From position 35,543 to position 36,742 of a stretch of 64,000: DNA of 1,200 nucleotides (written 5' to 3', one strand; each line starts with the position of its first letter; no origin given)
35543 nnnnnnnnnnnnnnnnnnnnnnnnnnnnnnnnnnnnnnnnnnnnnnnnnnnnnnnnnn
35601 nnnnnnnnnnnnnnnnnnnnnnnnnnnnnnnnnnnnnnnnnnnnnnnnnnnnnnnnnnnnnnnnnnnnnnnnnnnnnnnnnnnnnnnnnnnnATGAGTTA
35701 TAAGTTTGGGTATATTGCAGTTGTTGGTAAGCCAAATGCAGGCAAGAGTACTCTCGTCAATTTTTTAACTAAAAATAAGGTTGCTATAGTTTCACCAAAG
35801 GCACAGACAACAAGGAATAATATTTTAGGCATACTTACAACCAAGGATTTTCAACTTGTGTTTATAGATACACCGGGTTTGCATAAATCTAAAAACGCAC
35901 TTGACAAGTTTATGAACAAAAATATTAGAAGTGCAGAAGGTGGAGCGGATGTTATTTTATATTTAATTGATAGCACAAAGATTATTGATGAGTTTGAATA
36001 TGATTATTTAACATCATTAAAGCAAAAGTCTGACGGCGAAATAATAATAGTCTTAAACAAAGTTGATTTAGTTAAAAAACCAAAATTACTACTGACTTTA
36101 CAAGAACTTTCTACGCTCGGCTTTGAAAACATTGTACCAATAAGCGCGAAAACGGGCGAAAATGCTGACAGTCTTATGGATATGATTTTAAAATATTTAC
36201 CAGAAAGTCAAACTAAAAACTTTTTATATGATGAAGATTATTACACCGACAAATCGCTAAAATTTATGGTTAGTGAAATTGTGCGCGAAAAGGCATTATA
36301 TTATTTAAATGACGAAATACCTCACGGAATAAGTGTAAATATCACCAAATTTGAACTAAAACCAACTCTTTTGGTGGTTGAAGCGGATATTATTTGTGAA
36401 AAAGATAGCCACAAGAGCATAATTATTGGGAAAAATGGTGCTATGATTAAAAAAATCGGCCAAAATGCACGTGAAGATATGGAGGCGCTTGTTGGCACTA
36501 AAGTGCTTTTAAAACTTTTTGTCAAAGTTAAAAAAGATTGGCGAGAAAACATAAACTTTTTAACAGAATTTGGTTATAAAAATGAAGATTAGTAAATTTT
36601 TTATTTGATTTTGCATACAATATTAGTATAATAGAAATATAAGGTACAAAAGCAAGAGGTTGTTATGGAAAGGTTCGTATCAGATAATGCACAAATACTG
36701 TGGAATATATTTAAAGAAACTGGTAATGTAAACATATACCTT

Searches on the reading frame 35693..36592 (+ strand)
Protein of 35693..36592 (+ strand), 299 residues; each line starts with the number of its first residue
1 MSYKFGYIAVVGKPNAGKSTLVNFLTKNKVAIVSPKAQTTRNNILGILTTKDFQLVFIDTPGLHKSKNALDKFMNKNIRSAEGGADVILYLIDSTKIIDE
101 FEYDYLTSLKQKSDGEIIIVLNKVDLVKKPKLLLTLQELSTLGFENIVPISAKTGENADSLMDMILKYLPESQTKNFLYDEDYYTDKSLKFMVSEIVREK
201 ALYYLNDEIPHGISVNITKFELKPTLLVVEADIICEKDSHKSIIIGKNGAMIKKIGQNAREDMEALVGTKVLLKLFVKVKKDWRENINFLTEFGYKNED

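Call 68: find_homologous_proteins(query=window:35693-36592:+, max_evalue=1e-60)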
Query window:35693-36592:+ (299 aa): 2392 proteins with E <= 1e-60 among 8000 candidates; the best 120 are listed.
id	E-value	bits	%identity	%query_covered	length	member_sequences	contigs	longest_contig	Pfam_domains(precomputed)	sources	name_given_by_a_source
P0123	2.2e-188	642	100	100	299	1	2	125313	PF02492.26,PF07650.24,PF01926.30,PF00025.28,PF09439.17,PF00350.30,PF02421.25,PF00009.34,PF03193.23,PF10662.16,PF04548.23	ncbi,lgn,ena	-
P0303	5.3e-187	638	99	100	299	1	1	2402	PF07650.24,PF01926.30,PF00025.28,PF09439.17,PF00350.30,PF02421.25,PF00009.34,PF03193.23,PF10662.16,PF04548.23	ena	-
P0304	2.1e-186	636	99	100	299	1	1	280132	PF07650.24,PF01926.30,PF00025.28,PF09439.17,PF00350.30,PF02421.25,PF00009.34,PF03193.23,PF10662.16,PF04548.23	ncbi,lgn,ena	-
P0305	2.1e-186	636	99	100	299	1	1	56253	PF07650.24,PF01926.30,PF00025.28,PF09439.17,PF00350.30,PF02421.25,PF00009.34,PF03193.23,PF10662.16,PF04548.23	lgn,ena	-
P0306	2.4e-186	636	99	100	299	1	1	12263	PF07650.24,PF01926.30,PF00025.28,PF09439.17,PF00350.30,PF03193.23,PF10662.16,PF16897.11,PF04548.23,PF02421.25,PF00009.34,PF00071.29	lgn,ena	-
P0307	9.1e-186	634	99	100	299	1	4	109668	PF07650.24,PF01926.30,PF00025.28,PF00350.30,PF02421.25,PF00009.34,PF03193.23,PF10662.16,PF16897.11,PF04548.23,PF00071.29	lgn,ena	-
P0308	3.0e-185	632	98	100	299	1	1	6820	PF07650.24,PF01926.30,PF00025.28,PF09439.17,PF00350.30,PF02421.25,PF00009.34,PF03193.23,PF10662.16,PF04548.23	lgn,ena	-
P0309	3.1e-185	632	98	100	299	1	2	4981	PF07650.24,PF01926.30,PF00025.28,PF00350.30,PF02421.25,PF00009.34,PF03193.23,PF10662.16,PF16897.11,PF04548.23,PF00071.29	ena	-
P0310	3.8e-185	632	98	100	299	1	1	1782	PF07650.24,PF01926.30,PF00025.28,PF00350.30,PF02421.25,PF00009.34,PF03193.23,PF10662.16,PF16897.11,PF04548.23,PF00071.29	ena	-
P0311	4.3e-185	632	98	100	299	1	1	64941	PF07650.24,PF01926.30,PF00025.28,PF09439.17,PF00350.30,PF03193.23,PF10662.16,PF16897.11,PF04548.23,PF02492.26,PF02421.25,PF00009.34,PF00071.29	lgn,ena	-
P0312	8.8e-185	631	98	100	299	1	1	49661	PF07650.24,PF01926.30,PF00025.28,PF00350.30,PF02421.25,PF00009.34,PF03193.23,PF10662.16,PF04548.23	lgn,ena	-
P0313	2.2e-184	629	98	100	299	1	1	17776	PF07650.24,PF01926.30,PF00025.28,PF00350.30,PF02421.25,PF00009.34,PF03193.23,PF10662.16,PF16897.11,PF04548.23,PF00071.29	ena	-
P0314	4.1e-183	625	97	100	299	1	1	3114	PF07650.24,PF01926.30,PF00025.28,PF09439.17,PF00350.30,PF03193.23,PF10662.16,PF16897.11,PF04548.23,PF02492.26,PF02421.25,PF00009.34,PF00071.29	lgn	-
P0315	1.7e-182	623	97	100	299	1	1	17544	PF07650.24,PF01926.30,PF00025.28,PF09439.17,PF00350.30,PF03193.23,PF10662.16,PF16897.11,PF04548.23,PF02421.25,PF00009.34,PF00071.29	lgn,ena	-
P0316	5.9e-181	618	96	100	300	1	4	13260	PF07650.24,PF01926.30,PF00025.28,PF00350.30,PF03193.23,PF10662.16,PF16897.11,PF04548.23,PF02492.26,PF02421.25,PF00009.34,PF00071.29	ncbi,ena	-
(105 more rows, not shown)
